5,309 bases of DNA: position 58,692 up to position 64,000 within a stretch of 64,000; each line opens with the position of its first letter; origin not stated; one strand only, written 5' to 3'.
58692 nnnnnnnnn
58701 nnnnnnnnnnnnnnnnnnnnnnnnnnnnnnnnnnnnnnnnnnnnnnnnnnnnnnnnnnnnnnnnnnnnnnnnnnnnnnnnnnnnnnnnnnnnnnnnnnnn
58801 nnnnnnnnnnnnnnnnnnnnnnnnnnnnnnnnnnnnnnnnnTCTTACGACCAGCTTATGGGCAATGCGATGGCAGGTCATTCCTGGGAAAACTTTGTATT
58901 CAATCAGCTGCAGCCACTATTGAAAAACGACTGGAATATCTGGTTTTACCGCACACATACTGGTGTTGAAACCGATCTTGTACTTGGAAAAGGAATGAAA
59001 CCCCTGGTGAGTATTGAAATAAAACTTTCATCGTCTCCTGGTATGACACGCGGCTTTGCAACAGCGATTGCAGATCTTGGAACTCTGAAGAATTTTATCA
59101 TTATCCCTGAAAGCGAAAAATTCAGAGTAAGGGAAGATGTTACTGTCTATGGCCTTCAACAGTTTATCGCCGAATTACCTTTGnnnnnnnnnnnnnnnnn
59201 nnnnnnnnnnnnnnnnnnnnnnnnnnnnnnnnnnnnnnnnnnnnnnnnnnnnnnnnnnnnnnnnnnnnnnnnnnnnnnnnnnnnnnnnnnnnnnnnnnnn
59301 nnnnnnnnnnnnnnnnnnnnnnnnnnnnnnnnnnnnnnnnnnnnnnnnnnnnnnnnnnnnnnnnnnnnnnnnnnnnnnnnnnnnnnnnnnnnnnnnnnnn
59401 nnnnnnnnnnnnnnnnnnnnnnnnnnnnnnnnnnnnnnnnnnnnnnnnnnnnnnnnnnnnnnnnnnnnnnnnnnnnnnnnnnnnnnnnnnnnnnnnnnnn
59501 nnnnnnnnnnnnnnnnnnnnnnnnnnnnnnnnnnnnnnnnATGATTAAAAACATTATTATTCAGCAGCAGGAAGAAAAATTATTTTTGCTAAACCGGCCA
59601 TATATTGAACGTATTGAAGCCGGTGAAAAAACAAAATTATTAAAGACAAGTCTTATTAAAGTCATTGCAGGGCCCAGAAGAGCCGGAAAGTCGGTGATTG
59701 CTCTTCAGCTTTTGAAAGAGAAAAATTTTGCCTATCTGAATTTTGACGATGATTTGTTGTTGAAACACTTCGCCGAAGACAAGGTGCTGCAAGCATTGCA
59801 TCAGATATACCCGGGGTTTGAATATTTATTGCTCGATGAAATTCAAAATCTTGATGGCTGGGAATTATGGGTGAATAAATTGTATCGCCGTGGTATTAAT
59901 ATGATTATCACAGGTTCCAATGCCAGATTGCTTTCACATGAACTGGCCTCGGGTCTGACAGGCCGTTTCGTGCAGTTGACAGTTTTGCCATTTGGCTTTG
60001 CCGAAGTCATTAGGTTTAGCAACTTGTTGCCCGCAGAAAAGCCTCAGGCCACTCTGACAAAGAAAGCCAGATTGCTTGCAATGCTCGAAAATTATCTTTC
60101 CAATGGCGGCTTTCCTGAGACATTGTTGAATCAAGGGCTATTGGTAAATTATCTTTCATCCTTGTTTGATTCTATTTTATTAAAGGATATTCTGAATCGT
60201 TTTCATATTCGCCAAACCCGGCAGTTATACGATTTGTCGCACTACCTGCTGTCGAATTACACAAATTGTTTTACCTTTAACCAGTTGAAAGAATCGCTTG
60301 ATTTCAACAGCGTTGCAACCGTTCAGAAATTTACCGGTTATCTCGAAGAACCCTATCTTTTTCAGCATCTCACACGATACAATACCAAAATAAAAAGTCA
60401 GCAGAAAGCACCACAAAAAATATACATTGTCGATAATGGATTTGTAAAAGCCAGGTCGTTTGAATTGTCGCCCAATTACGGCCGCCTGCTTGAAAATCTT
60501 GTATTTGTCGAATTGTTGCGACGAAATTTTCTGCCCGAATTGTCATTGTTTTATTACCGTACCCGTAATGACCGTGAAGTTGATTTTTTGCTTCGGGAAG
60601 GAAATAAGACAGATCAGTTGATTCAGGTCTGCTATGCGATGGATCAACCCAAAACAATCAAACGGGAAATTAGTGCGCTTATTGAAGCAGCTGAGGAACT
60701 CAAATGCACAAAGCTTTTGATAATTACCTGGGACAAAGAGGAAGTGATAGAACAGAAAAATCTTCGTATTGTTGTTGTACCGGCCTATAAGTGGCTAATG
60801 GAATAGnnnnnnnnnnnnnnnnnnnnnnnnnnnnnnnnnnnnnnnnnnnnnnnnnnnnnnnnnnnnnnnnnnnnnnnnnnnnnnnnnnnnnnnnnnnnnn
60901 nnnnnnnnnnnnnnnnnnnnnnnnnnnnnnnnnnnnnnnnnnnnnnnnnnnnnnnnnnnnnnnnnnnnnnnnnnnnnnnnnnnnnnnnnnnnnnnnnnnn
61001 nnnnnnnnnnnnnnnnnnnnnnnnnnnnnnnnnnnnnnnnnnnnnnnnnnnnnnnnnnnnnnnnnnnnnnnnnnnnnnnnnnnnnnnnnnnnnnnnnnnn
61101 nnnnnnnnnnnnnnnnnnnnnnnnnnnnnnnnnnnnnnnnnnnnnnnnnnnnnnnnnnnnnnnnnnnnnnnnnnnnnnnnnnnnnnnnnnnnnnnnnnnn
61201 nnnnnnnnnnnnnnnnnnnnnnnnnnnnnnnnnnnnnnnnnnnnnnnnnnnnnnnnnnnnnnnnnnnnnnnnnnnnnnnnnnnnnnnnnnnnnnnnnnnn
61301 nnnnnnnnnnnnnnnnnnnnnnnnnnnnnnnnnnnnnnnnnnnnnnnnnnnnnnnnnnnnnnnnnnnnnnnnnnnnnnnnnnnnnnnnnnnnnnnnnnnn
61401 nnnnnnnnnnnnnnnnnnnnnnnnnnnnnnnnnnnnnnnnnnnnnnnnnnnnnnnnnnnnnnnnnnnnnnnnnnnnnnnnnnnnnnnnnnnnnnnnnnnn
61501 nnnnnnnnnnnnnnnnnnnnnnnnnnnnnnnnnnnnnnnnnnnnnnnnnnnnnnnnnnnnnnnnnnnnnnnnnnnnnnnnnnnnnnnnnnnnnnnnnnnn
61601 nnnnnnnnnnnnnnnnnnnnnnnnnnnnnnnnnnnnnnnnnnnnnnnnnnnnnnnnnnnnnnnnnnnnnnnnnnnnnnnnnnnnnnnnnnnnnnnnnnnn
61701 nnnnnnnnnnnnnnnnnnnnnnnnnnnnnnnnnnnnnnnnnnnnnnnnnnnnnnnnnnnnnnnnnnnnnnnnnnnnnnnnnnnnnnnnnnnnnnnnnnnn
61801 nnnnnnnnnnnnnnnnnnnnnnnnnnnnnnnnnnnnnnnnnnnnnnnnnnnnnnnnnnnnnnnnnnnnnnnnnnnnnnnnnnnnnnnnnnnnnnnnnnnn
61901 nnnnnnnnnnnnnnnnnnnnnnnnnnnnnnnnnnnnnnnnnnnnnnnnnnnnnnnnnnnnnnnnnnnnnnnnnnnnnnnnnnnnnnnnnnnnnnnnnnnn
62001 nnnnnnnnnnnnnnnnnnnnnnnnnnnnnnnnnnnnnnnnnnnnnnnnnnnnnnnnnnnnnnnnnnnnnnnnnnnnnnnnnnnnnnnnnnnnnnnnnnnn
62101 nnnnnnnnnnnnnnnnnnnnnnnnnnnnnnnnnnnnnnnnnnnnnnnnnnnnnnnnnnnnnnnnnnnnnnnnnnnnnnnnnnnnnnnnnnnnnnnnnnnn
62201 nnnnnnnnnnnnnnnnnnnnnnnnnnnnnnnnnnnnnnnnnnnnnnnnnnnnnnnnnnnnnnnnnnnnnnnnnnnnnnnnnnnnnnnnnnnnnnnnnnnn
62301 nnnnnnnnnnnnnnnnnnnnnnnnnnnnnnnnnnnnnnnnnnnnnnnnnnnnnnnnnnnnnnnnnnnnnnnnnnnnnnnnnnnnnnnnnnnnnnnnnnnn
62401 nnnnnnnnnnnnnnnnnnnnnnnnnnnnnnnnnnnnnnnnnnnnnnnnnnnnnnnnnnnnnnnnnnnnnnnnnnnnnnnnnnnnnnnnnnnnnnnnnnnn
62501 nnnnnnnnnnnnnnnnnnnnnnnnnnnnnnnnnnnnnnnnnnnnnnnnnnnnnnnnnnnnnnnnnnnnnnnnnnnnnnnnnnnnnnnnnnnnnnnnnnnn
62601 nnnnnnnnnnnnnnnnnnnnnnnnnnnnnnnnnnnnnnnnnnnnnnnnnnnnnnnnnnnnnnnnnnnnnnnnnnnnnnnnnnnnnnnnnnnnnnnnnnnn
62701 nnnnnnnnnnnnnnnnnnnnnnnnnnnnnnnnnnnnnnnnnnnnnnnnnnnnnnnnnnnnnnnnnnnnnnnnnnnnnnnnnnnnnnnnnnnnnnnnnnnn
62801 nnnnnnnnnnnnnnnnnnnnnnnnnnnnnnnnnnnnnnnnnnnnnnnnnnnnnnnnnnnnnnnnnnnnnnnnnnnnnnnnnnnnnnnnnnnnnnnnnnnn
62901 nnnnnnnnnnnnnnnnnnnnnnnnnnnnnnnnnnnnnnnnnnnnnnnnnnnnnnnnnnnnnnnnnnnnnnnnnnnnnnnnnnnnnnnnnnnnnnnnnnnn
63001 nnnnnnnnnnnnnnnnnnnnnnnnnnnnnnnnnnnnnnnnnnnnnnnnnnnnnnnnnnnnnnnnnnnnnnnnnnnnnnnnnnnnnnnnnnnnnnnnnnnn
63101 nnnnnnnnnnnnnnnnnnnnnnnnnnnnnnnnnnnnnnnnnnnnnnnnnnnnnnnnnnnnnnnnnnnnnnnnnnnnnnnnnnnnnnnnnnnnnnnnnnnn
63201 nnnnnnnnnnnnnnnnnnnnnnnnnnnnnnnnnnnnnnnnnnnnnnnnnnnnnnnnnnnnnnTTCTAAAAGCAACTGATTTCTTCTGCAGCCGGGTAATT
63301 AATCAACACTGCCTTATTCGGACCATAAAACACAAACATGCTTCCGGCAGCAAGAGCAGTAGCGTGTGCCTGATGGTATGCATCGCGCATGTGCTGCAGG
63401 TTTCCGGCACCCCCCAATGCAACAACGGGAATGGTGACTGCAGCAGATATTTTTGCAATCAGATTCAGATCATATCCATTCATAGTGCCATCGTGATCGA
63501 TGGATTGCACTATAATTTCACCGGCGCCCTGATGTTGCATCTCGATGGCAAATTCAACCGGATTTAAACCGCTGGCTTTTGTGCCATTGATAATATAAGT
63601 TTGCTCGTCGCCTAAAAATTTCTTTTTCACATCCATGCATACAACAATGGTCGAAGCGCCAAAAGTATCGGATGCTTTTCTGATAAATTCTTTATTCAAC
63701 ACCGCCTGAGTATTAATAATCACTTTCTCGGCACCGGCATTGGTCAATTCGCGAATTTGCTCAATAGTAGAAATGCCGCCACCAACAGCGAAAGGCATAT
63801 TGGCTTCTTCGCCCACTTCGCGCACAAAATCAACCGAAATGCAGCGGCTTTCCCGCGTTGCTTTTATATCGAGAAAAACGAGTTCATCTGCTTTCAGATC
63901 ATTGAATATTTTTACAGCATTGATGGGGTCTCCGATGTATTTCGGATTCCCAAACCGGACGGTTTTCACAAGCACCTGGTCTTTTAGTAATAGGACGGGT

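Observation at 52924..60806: Accessory segment with three highly divergent AAA+/DUF4143 ATPases interleaved with HipBA and an orphan small kinase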

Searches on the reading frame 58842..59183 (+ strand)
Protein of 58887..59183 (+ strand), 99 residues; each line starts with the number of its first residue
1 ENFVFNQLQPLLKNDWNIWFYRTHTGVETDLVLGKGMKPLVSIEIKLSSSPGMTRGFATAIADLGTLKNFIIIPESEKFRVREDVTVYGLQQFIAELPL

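Call 61: search_protein_families(library=pfam, proteins=[window:58887-59183:+], max_evalue=10)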
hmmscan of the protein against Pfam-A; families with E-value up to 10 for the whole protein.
seq(99 aa): 1 family
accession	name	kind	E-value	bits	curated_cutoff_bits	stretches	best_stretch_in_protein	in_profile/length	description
PF13635.12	DUF4143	-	2.6e-07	31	28.1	1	1-48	111-160/160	Domain of unknown function (DUF4143)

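Call 71: predict_structure(alignment_id=A3)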
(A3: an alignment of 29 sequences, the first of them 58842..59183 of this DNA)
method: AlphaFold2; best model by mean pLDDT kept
length: 114 residues; sequences in the alignment: 29
mean_pLDDT: 88.5   pTM: 0.83
mean pLDDT of the five models: 88.5, 88.1, 88.1, 87.3, 86.1
residues with pLDDT >= 90: 73; 70-90: 32; 50-70: 9; < 50: 0
segments of 3 or more residues with pLDDT < 50: none
pLDDT, mean of each block of 10 residues (from residue 1): 68 81 86 91 93 95 88 95 94 92 94 79
secondary structure, 60 per line:
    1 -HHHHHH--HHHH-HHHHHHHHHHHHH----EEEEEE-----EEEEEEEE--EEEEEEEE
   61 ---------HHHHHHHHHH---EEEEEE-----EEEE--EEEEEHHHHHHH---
elements in order: H2-7 H10-13 H15-27 E32-37 E43-50 E53-60 H70-79 E83-88 E94-97 E100-104 H105-111

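Call 74: fold_search(model_id=the predicted structure, library=pdb)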
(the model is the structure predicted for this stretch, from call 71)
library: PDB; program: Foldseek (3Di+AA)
matches with E <= 10: 420; with E <= 0.001: 0
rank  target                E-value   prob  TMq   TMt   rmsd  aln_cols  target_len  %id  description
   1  6p4o_B                1.6e-03  0.98  0.41  0.14   6.3       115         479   17  Complex of XPB helicase with Bax1 endonuclease from Sulfurisphaera tokodaii at 3.15 Angstroms resolution (released 2020-06-03)
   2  2czr                  2.3e-03  1.00  0.50  0.28   6.7       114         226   17  Crystal structure of TBP-interacting protein (Tk-TIP26) and implications for its inhibition mechanism of the interaction (released 2006-02-14)
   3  6p4w_D                2.4e-03  0.96  0.42  0.17   7.0       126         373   17  XPB helicase in a complex with truncated Bax1 from Sulfurisphaera tokodaii at 2.96 Angstrom resolution (released 2020-06-03)
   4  6ut7_G                3.4e-03  1.00  0.63  0.20   3.9       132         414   17  Fitted model for the tetradecameric assembly of Thermococcus gammatolerans McrB AAA+ hexamers with bound McrC (released 2020-10-21)
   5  7e8r                  1.3e-02  0.99  0.58  0.23   5.5       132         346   11  EcoT38I restriction endonuclease (released 2022-03-02)
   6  3c0u_B                6.3e-02  0.82  0.45  0.31   6.1       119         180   13  Crystal structure of E.coli yaeQ protein (released 2008-01-29)
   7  9ezy_A                8.8e-02  0.80  0.45  0.06   4.5       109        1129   10  Vibrio cholerae DdmD-DdmE holo complex (released 2024-09-04)
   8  4dap                  8.8e-02  0.54  0.35  0.21   5.4        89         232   15  The structure of Escherichia coli SfsA (released 2013-08-14)
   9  7edb_B                1.0e-01  0.77  0.51  0.20   7.8       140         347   10  EcoT38I restriction endonuclease complexed with DNA (released 2022-03-16)
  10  4qbn_A                1.1e-01  0.87  0.51  0.59   4.1       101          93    8  VRR_NUC domain (released 2014-09-10)
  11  5dwc                  1.2e-01  0.33  0.41  0.21  10.0       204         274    8  Crystal structure of restriction endonuclease AgeI (released 2016-09-28)
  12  6ulw_C                1.4e-01  0.10  0.26  0.04  25.0       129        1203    9  Adenylation, ketoreductase, and pseudo Asub multidomain structure of a keto acid-selecting NRPS module (released 2020-02-19)
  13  2qed                  2.6e-01  0.35  0.34  0.18   6.6        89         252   16  Crystal structure of Salmonella thyphimurium LT2 glyoxalase II (released 2007-10-09)
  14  9va7_A                2.6e-01  0.21  0.36  0.13  11.1       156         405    9  Crystal structure of legionella effector Lem17 in complex with IP6 (released 2026-01-21)
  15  9va7_G                2.9e-01  0.25  0.38  0.14  10.7       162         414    8  Crystal structure of legionella effector Lem17 in complex with IP6 (released 2026-01-21)
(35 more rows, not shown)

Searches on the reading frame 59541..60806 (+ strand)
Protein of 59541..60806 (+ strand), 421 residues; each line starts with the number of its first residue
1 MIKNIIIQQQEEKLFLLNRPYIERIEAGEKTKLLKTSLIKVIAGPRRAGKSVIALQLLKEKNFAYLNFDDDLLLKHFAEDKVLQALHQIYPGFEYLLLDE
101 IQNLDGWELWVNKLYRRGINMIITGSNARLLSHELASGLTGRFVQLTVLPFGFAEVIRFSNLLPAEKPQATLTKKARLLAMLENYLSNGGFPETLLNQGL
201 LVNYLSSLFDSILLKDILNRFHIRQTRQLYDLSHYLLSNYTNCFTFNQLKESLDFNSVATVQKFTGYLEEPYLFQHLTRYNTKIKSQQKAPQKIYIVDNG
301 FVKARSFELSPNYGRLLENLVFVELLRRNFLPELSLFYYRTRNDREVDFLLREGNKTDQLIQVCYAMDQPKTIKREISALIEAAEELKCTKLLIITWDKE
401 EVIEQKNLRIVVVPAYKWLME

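Call 3: search_protein_families(library=pfam, proteins=[window:59541-60806:+], max_evalue=0.01)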
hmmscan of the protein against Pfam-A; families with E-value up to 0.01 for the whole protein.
window:59541-60806:+ (421 aa): 2 families
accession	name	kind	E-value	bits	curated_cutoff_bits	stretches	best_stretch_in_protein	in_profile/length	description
PF13173.12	AAA_14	-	8e-31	107.2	27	1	39-156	4-128/129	AAA domain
PF13635.12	DUF4143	-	6.2e-23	81.7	28.1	1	215-365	2-159/160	Domain of unknown function (DUF4143)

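Call 4: search_protein_families(library=padloc, proteins=[window:59541-60806:+], max_evalue=0.01)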
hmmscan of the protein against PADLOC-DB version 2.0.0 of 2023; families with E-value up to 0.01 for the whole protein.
window:59541-60806:+ (421 aa): 6 families
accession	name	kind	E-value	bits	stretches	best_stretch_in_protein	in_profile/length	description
PDLC04787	PDC-S01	-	1e-103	345.4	1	19-421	8-408/412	-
PDLC04789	PDC-S01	-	5.4e-43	145.4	1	31-357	11-333/375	-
PDLC04790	PDC-S01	-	3.3e-39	132.8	1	20-394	10-396/422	-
PDLC04791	PDC-S01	-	2e-24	84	2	181-357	157-344/395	-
PDLC04786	PDC-S01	-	4.4e-13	46.8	2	41-194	24-199/439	-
PDLC04792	PDC-S01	-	3.3e-07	27.2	1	89-363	83-382/452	-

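Call 5: search_protein_families(library=ncbifam, proteins=[window:59541-60806:+], max_evalue=0.01)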
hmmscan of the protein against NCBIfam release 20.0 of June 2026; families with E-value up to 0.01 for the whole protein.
window:59541-60806:+ (421 aa): 0 families

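Call 62: search_protein_representatives(protein=window:59541-60806:+)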
Query: 421 residues. Proteins with E-value up to 0.001 (for the whole library): 10140; up to 1e-10: 4658; up to 1e-30: 1223. The best 150 are listed.
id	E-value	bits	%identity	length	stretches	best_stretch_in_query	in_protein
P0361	4.8e-129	447.5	51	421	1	3-419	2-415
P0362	1.6e-126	439.2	51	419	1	4-418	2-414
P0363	5.1e-109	381.6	44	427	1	1-420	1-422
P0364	2.4e-108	379.4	47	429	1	1-420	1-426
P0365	1.1e-107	377.2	43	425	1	3-418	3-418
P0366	5.6e-107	374.8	55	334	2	202-415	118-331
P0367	1.3e-103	363.7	49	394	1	2-406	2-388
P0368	6.7e-102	358.1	43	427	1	2-420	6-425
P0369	5.4e-100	351.8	42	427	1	2-420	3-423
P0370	8.6e-99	347.9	78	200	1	1-199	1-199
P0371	6.9e-98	344.9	44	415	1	4-419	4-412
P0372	1.9e-97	343.5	43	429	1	2-420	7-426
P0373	7.1e-97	341.6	43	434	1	2-419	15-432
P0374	1.4e-96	340.6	48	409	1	6-400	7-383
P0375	7.1e-96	338.3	44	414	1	1-420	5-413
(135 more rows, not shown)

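Call 83: find_encoding_contigs(protein=window:59541-60806:+, flank=6000, max_places=6)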
Protein window:59541-60806:+ (421 aa): 9 contigs read that carry it; 4 places shown.
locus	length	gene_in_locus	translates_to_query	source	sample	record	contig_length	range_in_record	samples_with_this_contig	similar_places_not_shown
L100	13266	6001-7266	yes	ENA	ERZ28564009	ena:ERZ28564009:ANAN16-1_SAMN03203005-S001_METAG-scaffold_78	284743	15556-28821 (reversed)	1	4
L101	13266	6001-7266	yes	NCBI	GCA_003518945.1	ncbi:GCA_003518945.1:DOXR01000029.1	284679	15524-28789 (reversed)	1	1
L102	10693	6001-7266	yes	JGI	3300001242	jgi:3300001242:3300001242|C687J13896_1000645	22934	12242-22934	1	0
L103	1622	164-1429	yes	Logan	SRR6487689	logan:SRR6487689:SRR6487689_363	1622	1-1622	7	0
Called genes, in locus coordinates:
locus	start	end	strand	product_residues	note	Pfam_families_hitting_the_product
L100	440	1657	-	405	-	PF13173:AAA_14, PF13635:DUF4143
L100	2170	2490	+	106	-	PF01381:HTH_3 (weak)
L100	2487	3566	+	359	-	PF13657:Couple_hipA, PF07804:HipA_C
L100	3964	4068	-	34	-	-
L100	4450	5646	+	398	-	PF13173:AAA_14, PF13635:DUF4143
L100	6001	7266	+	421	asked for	PF13173:AAA_14, PF13635:DUF4143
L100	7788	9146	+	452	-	-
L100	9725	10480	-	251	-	PF00977:His_biosynth, PF02581:TMP-TENI (faint)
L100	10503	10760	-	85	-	-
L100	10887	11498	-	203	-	PF00117:GATase, PF01174:SNO (weak), PF07722:Peptidase_C26 (weak)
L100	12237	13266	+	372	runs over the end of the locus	-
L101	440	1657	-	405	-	PF13173:AAA_14, PF13635:DUF4143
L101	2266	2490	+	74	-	-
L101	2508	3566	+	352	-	PF13657:Couple_hipA, PF07804:HipA_C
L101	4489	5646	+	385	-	PF13173:AAA_14, PF13635:DUF4143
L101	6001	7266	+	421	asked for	PF13173:AAA_14, PF13635:DUF4143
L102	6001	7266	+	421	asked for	PF13173:AAA_14, PF13635:DUF4143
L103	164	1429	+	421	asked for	PF13173:AAA_14, PF13635:DUF4143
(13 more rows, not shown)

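Call 86: search_protein_families(library=phrogs, proteins=[window:59541-60806:+], max_evalue=0.001)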
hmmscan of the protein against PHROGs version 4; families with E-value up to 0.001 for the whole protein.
window:59541-60806:+ (421 aa): 0 families

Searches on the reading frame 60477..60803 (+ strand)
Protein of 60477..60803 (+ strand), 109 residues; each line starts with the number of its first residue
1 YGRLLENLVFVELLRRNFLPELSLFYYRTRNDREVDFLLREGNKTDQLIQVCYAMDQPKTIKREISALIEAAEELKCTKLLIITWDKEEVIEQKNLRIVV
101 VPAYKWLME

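Call 61: search_protein_families(library=pfam, proteins=[window:60477-60803:+], max_evalue=10)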
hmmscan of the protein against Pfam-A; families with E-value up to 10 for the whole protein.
seq(109 aa): 7 families
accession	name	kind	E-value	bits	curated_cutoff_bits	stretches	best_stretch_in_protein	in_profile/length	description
PF13635.12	DUF4143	-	6e-10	39.5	28.1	1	1-53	106-159/160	Domain of unknown function (DUF4143)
PF04471.18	Mrr_cat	-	0.016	15.7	21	1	28-86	29-87/115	Restriction endonuclease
PF23074.1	PH_FT_N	-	0.016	15.4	24.4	1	9-68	11-69/125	PH domain found in tandem in fungal proteins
PF18742.7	DpnII-MboI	-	0.039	14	27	1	34-95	67-128/150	REase_DpnII-MboI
PF02100.23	ODC_AZ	-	0.069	13.5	24.2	1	54-89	35-70/114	Ornithine decarboxylase antizyme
PF06119.19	NIDO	-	0.2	12.1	25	1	46-91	43-92/186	Nidogen-like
PF05501.16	DUF755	-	0.27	12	29.1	1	38-63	44-69/122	Domain of unknown function (DUF755)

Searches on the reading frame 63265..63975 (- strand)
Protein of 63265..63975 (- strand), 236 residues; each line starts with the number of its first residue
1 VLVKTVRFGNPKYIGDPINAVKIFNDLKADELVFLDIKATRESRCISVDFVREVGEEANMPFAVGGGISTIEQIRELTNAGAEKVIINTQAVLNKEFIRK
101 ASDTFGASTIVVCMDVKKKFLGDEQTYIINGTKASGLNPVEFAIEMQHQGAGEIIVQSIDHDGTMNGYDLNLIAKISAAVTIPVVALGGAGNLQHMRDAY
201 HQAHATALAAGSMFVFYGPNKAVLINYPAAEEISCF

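Call 79: search_protein_families(library=pfam, proteins=[window:63265-63975:-], max_evalue=0.01)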
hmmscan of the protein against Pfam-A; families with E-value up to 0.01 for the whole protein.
window:63265-63975:- (236 aa): 5 families
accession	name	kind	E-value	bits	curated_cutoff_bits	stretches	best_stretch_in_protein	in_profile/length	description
PF00977.27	His_biosynth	-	1.4e-56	192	23.6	1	2-214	16-222/228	Histidine biosynthesis protein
PF02581.23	TMP-TENI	-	1.1e-05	25.3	27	0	166-194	134-162/180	Thiamine monophosphate synthase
PF01180.27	DHO_dh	-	0.00038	20.2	27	0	45-98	224-279/291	Dihydroorotate dehydrogenase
PF03060.21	NMO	-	0.0012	18.7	28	0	140-214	146-225/331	Nitronate monooxygenase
PF00290.26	Trp_syntA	-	0.0032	16.9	27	1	49-92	188-230/259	Tryptophan synthase alpha chain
